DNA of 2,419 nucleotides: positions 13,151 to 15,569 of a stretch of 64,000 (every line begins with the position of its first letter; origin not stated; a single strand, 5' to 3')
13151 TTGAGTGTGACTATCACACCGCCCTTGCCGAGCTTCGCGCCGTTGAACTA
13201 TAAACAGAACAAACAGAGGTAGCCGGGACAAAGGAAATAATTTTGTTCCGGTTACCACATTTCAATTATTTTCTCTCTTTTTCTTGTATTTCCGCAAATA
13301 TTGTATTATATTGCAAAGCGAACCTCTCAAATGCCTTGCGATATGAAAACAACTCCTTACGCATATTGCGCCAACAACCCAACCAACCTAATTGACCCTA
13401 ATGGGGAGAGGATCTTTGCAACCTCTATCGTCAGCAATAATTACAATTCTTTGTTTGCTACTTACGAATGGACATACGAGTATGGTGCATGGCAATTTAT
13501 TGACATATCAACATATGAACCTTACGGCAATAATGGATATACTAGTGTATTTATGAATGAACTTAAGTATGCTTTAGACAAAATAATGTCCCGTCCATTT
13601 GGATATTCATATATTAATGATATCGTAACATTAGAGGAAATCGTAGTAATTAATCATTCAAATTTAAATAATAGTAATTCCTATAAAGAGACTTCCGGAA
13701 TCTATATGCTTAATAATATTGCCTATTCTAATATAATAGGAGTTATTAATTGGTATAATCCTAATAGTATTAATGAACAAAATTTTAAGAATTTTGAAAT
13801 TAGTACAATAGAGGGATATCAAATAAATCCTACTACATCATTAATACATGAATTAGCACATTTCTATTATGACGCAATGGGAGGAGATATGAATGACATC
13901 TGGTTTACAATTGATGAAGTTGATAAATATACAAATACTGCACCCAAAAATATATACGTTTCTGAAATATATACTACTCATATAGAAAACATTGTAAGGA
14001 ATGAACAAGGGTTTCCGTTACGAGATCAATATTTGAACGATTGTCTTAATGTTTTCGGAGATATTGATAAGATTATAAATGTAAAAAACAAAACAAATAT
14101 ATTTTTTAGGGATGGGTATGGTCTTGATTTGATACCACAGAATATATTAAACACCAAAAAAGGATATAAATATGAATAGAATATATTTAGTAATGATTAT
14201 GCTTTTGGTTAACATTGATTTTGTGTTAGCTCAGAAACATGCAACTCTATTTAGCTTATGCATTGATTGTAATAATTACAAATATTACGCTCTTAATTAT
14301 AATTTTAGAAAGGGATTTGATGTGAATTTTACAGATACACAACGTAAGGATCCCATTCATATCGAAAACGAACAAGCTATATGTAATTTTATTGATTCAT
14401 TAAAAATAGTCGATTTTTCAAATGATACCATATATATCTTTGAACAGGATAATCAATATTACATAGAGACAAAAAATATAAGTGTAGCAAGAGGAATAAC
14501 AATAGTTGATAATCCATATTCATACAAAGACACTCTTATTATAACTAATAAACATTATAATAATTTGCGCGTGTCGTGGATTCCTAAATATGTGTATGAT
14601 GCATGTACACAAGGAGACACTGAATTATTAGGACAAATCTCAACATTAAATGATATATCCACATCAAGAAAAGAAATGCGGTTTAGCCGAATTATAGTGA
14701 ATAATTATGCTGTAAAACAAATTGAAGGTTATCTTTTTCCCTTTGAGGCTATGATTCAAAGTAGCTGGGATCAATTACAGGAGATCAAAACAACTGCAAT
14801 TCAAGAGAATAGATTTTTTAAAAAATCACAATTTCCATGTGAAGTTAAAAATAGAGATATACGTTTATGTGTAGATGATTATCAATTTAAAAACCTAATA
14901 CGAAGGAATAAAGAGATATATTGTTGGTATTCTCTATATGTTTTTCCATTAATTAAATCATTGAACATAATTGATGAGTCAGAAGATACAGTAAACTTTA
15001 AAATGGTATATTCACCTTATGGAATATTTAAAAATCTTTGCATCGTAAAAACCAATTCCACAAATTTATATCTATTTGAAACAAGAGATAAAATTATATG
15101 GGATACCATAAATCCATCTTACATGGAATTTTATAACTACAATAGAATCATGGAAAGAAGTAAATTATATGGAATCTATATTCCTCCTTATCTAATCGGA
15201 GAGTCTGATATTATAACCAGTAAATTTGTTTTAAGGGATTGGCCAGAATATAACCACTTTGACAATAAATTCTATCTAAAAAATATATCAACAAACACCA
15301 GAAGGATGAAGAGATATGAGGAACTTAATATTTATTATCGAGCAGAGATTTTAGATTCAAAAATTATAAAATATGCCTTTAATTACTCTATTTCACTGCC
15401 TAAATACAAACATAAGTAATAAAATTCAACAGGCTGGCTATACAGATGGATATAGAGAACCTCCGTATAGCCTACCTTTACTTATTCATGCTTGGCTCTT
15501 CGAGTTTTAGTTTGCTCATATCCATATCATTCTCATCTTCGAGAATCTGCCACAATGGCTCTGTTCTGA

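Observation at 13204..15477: AT-rich islet: orphan Rhs-type toxin tip (HExxH) plus an overlapping secreted partner, wedged between czcC and an MMPL exporter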

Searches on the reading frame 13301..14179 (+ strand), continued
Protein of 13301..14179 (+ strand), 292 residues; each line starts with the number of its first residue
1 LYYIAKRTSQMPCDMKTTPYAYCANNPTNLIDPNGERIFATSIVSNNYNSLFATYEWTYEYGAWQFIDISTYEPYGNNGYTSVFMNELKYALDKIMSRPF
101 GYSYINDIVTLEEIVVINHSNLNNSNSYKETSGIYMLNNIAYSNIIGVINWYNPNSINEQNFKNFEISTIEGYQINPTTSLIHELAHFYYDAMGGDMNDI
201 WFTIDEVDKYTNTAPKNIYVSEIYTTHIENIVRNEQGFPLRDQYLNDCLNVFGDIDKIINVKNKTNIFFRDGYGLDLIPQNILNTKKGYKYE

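Call 66: fold_search(model_id=the predicted structure, library=pdb)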
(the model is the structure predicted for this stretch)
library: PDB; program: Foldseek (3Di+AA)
matches with E <= 10: 114; with E <= 0.001: 0
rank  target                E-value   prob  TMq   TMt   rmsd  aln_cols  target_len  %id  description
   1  6g8v                  7.1e-01  0.18  0.26  0.18  14.3       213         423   14  Crystal structure of the light chain of botulinum neurotoxin X (residues 2-442) (released 2019-07-31)
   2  6iy0_H                7.1e-01  0.13  0.14  0.36  11.9        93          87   15  Crystal structure of conserved hypothetical protein SAV0927 from Staphylococcus aureus subsp. aureus Mu50 (released 2019-12-18)
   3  8s5f_A                9.7e-01  0.25  0.30  0.25   7.4       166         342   11  Crystal structure of the HExxH domain of ChlBHExxH a novel alpha-ketoglutarate dependent oxygenase (released 2024-10-02)
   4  9b6m_A                1.0e+00  0.12  0.23  0.17  13.6       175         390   16  Cryo-EM structure and molecular assembly of the BoNT-like toxin PG1 complex from Paeniclostridium ghonii (released 2025-03-26)
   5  2etf_A                1.2e+00  0.08  0.24  0.17  17.0       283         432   12  Crystal structure of full length botulinum neurotoxin (Type B) light chain (released 2005-12-06)
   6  6f4e                  1.3e+00  0.09  0.24  0.17  15.1       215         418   14  Crystal structure of the zinc-free catalytic domain of botulinum neurotoxin X (released 2018-03-14)
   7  6kco_H                1.3e+00  0.06  0.09  0.24  15.2        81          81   17  Shuguo PWWP in complex with ssDNA (released 2020-07-01)
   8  7kz7                  1.5e+00  0.10  0.25  0.17  14.7       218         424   14  Crystals Structure of the Mutated Protease Domain of Botulinum Neurotoxin X (X4130B1). (released 2020-12-23)
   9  6iy0_E                1.5e+00  0.08  0.14  0.35  11.9        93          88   15  Crystal structure of conserved hypothetical protein SAV0927 from Staphylococcus aureus subsp. aureus Mu50 (released 2019-12-18)
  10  6iy0_G                1.6e+00  0.12  0.14  0.35   6.9        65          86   15  Crystal structure of conserved hypothetical protein SAV0927 from Staphylococcus aureus subsp. aureus Mu50 (released 2019-12-18)
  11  8xfu_A                1.8e+00  0.08  0.14  0.34  12.0        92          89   12  DUF3055 from Staphylococcus aureus adopts unique strategy for structural distinctiveness (released 2024-10-30)
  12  6iy0_C                2.0e+00  0.07  0.13  0.34  11.7        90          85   16  Crystal structure of conserved hypothetical protein SAV0927 from Staphylococcus aureus subsp. aureus Mu50 (released 2019-12-18)
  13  2gqi_MODEL_1_A        2.0e+00  0.06  0.09  0.25   8.4        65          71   14  Solution structure of the SH3 domain of human Ras GTPase-activating protein 1 (released 2006-10-21)
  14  9m7y_B                2.4e+00  0.02  0.07  0.02  14.9        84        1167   11  Cryo-EM structure of gp79-dependent RNAP promoter open complex (released 2025-09-03)
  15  7a2t                  2.6e+00  0.13  0.12  0.42   5.1        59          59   14  Crystal structure of the Fyn SH3 domain L112V-S114N-S115T-E121L-R123H mutant at pH 4.0 (released 2021-08-25)
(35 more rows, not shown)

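Call 82: search_protein_families(library=padloc, proteins=[window:13343-14179:+], max_evalue=0.01)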
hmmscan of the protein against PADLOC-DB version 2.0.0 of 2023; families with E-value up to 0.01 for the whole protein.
window:13343-14179:+ (278 aa): 0 families

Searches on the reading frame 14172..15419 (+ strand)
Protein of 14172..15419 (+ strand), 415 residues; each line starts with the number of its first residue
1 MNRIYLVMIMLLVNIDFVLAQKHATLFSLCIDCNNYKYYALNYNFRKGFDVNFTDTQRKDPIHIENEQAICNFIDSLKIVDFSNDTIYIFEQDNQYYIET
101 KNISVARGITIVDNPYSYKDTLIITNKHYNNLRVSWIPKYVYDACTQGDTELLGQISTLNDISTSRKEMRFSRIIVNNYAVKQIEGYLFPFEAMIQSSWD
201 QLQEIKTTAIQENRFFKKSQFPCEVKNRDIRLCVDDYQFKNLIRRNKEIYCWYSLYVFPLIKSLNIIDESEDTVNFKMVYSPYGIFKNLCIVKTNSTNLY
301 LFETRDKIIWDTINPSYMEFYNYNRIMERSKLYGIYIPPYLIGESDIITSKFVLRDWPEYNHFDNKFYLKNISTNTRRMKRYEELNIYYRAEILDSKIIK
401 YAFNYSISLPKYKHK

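Call 4: search_protein_families(library=pfam, proteins=[window:14172-15419:+], max_evalue=1)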
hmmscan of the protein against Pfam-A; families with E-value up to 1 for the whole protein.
window:14172-15419:+ (415 aa): 0 families

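Call 5: search_protein_families(library=ncbifam, proteins=[window:14172-15419:+], max_evalue=10)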
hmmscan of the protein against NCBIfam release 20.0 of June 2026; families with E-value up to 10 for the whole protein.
window:14172-15419:+ (415 aa): 0 families

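Call 9: find_homologous_proteins(query=window:14172-15419:+, max_evalue=0.001)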
Query window:14172-15419:+ (415 aa): 1 proteins with E <= 0.001 among 1450 candidates.
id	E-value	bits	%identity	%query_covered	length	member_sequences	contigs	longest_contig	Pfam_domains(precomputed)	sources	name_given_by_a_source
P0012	1.0e-249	847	91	100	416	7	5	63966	-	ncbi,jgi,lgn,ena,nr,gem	ncbi:MAG: hypothetical protein E7071_05660 [Bacteroidales bacterium]|nr:hypothetical protein [Bacter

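Call 11: find_encoding_contigs(protein=P0012, flank=10000, max_places=8)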
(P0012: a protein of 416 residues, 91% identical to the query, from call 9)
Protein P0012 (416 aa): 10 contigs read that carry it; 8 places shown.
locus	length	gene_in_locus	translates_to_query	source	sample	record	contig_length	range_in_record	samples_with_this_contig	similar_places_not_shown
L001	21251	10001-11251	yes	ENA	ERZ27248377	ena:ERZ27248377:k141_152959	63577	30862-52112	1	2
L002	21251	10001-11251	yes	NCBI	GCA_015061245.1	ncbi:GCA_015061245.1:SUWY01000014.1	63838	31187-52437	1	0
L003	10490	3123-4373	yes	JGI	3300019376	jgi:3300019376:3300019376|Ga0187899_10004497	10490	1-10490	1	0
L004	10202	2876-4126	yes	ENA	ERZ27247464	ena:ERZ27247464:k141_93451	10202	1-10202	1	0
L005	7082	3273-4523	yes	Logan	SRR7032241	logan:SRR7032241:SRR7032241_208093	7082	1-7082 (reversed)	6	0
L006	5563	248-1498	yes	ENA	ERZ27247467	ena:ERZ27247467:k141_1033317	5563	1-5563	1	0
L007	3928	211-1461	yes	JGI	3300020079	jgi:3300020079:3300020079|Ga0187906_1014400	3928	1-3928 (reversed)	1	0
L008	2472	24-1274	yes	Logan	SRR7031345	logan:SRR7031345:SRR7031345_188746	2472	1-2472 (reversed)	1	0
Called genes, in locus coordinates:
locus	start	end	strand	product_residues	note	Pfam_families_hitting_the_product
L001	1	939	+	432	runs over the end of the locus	PF08757:CotH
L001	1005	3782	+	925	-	PF00133:tRNA-synt_1, PF09334:tRNA-synt_1g, PF13603:tRNA-synt_1_2, PF08264:Anticodon_1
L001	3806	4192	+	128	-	-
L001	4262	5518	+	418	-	PF25984:BSH_YknX (faint), PF25917:BSH_RND (weak), PF00364:Biotin_lipoyl (faint), PF25967:RND-MFP_C (weak), PF25989:YknX_C, PF25975:CzcB_C (weak)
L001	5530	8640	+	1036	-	PF00873:ACR_tran, PF03176:MMPL (weak)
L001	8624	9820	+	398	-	PF02321:OEP (weak)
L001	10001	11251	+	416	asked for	-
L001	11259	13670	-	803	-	PF00873:ACR_tran (weak), PF03176:MMPL, PF02460:Patched (faint), PF12349:Sterol-sensing (weak), PF03176:MMPL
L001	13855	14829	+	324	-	PF00348:polyprenyl_synt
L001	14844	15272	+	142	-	PF00383:dCMP_cyt_deam_1, PF14437:MafB19-deam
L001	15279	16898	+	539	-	PF00595:PDZ (weak), PF13180:PDZ_2, PF17820:PDZ_6, PF03572:Peptidase_S41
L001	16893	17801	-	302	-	PF01791:DeoC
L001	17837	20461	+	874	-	PF01624:MutS_I, PF05188:MutS_II, PF05192:MutS_III, PF05190:MutS_IV, PF00488:MutS_V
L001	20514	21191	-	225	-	PF00160:Pro_isomerase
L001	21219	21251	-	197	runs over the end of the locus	-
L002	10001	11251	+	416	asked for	-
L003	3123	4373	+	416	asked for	-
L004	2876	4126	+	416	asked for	-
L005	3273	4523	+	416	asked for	-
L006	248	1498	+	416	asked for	-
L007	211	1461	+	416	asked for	-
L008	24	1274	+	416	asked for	-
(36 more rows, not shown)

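Call 19: list_cluster_members(proteins=[P0001, window:14172-15419:+, P0002, P0003, P0012])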
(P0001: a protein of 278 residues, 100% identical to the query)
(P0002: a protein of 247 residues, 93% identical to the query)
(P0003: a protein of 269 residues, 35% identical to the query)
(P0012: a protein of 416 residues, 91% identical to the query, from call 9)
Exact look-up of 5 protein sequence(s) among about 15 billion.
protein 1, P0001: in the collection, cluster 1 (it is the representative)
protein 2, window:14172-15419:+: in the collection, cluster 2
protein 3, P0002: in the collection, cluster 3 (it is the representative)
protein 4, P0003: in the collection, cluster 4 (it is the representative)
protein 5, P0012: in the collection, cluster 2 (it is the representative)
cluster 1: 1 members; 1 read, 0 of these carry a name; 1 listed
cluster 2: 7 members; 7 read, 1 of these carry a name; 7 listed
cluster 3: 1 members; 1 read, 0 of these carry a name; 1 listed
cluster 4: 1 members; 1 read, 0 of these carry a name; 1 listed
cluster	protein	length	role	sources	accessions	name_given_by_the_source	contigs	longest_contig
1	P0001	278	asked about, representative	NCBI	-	-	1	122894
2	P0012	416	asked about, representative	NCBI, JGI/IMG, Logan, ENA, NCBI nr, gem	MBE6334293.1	MAG: hypothetical protein E7071_05660 [Bacteroidales bacterium] | hypothetical protein [Bacteroidales bacterium]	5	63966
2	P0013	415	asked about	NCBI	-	-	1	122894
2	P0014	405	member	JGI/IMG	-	-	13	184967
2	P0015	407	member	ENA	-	-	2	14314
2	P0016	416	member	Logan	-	-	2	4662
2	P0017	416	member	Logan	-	-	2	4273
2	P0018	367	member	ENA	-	-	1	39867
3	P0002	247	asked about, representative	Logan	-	-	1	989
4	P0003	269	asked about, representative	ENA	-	-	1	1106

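Call 20: find_encoding_contigs(protein=window:14172-15419:+, flank=10000, max_places=4)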
Protein window:14172-15419:+ (415 aa): no gene with exactly this product is on record in the collection.

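Call 43: search_protein_representatives(protein=window:14172-15419:+)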
Query: 415 residues. Proteins with E-value up to 0.001 (for the whole library): 9; up to 1e-10: 7; up to 1e-30: 2. The best 9 are listed.
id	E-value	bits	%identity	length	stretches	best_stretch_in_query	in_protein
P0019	6.7e-113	394.5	97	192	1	52-235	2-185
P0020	2.5e-78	280.7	46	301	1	116-406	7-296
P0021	3.2e-19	86.0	28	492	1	66-364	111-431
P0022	2.5e-18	83.1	26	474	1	66-362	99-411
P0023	3.0e-17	79.5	27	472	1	66-406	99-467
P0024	8.9e-15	71.4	27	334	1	66-312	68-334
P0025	7.4e-13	65.1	27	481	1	71-324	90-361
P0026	2.8e-10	56.6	31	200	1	239-396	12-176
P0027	6.3e-04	35.7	32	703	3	82-168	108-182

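Call 55: find_encoding_contigs(protein=P0025, flank=10000, max_places=5)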
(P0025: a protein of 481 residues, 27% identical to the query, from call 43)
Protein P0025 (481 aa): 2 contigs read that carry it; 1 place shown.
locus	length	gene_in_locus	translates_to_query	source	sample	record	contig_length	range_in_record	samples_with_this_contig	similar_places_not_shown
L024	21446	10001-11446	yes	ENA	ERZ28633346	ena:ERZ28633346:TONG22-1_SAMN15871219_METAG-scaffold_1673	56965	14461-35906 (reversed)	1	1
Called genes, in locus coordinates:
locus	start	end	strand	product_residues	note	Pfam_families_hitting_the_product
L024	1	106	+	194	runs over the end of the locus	PF01330:RuvA_N, PF14520:HHH_5, PF07499:RuvA_C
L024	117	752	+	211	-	PF23023:Anti-Pycsar_Apyc1 (faint), PF00753:Lactamase_B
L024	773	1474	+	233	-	PF01048:PNP_UDP_1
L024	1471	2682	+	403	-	PF00890:FAD_binding_2 (weak), PF01266:DAO (faint), PF03486:HI0933_like, PF07992:Pyr_redox_2, PF22780:HI0933_like_1st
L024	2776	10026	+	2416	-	PF05593:RHS_repeat (faint), PF20041:DUF6443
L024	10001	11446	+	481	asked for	-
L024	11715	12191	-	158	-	PF02664:LuxS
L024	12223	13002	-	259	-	PF19293:CdaA_N, PF02457:DAC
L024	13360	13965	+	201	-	PF14512:TM1586_NiRdase (faint), PF00881:Nitroreductase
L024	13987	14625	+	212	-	PF03548:LolA (weak)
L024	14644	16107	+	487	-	PF08903:DUF1846, PF20921:DUF1846_C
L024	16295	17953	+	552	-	PF00501:AMP-binding, PF23562:AMP-binding_C_3 (weak)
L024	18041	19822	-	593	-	PF03600:CitMHS, PF02080:TrkA_C, PF00939:Na_sulph_symp, PF03600:CitMHS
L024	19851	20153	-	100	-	PF01740:STAS, PF13466:STAS_2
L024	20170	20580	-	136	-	PF13581:HATPase_c_2, PF02518:HATPase_c (weak)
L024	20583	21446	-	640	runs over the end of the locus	PF02743:dCache_1, PF22673:MCP-like_PDC_1, PF00672:HAMP, PF07228:SpoIIE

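Call 56: find_encoding_contigs(protein=P0021, flank=10000, max_places=5)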
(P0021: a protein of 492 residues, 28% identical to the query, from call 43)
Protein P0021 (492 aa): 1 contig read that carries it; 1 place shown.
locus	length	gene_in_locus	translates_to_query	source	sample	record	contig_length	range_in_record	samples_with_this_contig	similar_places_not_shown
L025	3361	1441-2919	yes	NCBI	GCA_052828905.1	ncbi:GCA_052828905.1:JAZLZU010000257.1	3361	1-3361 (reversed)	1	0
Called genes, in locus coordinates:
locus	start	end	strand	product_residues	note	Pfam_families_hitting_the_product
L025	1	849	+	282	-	?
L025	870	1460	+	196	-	-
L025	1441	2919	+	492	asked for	-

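Call 59: predict_structure(alignment_id=A4)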
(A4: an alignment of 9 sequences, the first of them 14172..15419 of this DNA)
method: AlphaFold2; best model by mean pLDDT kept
length: 415 residues; sequences in the alignment: 9
mean_pLDDT: 49.7   pTM: 0.38
mean pLDDT of the five models: 49.7, 49.2, 42.2, 41.0, 37.9
residues with pLDDT >= 90: 0; 70-90: 56; 50-70: 147; < 50: 212
segments of 3 or more residues with pLDDT < 50: 1-79, 110-122, 157-167, 179-181, 188-235, 313-356, 373-375, 413-415
pLDDT, mean of each block of 10 residues (from residue 1): 38 31 26 27 28 31 34 43 67 64 58 42 53 55 66 49 43 56 48 33 41 32 27 53 68 64 66 78 68 68 56 39 41 31 29 44 63 56 78 73 74 40
secondary structure, 60 per line:
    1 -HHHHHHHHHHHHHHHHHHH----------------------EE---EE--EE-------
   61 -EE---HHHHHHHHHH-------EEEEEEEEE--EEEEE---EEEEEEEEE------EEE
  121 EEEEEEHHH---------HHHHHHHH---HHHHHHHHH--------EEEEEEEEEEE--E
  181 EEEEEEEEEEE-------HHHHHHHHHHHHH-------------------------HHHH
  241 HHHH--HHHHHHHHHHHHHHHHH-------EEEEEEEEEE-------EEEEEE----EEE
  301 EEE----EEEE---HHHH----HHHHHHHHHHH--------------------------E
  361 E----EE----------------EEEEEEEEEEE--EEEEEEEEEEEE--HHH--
elements in order: H2-20 H67-76 E84-92 E95-99 E103-111 E118-126 H139-146 H150-158 E167-177 E180-191 H199-211 H237-244 H247-263 E271-280 E288-293 E298-303 E308-311 H315-318 H323-333 E384-394 E397-408

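Call 65: search_protein_families(library=pfam, proteins=[L024:2776-10026:+], max_evalue=0.001)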
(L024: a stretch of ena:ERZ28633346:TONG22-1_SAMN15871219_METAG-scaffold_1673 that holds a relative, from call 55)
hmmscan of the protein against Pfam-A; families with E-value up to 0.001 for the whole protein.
L024:2776-10026:+ (2416 aa): 3 families
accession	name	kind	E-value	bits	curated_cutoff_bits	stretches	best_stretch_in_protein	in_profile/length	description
PF20041.5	DUF6443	-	3e-19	70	27.8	1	1332-1456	7-134/137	Domain of unknown function (DUF6443)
PF14891.12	Peptidase_M91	-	9.9e-08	32.9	25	1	2207-2369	7-176/176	Effector protein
PF05593.20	RHS_repeat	-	1.4e-07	32.2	22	0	1772-1809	3-36/38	RHS Repeat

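Call 71: find_encoding_contigs(protein=P0020, flank=10000, max_places=5)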
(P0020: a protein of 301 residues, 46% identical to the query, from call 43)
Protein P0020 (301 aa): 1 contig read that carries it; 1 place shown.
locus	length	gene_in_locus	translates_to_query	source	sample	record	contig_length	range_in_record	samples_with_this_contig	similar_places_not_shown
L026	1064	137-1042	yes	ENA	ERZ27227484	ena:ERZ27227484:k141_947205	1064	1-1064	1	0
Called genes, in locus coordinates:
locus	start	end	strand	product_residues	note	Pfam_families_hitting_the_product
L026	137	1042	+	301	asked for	-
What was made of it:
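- Tried and rejected: The contig of P0020, the closest non-orthologous ORF2 relative, was too short for context (call 71).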

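Call 82: search_protein_families(library=padloc, proteins=[window:14172-15419:+], max_evalue=0.01)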
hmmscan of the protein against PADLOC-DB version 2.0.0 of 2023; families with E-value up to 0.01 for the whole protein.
window:14172-15419:+ (415 aa): 0 families

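Call 83: search_solved_structures(query=A4, max_evalue=1)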
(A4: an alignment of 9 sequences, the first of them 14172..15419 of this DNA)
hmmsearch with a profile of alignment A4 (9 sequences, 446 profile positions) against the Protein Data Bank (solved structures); distinct sequences matched with E-value up to 1: 0.
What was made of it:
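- ORF2 has no recognisable domain, solved homolog or confident fold (calls 4, 5, 59, 83).
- Tried and rejected: The ORF2 family profile has no PDB sequence match (call 83).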
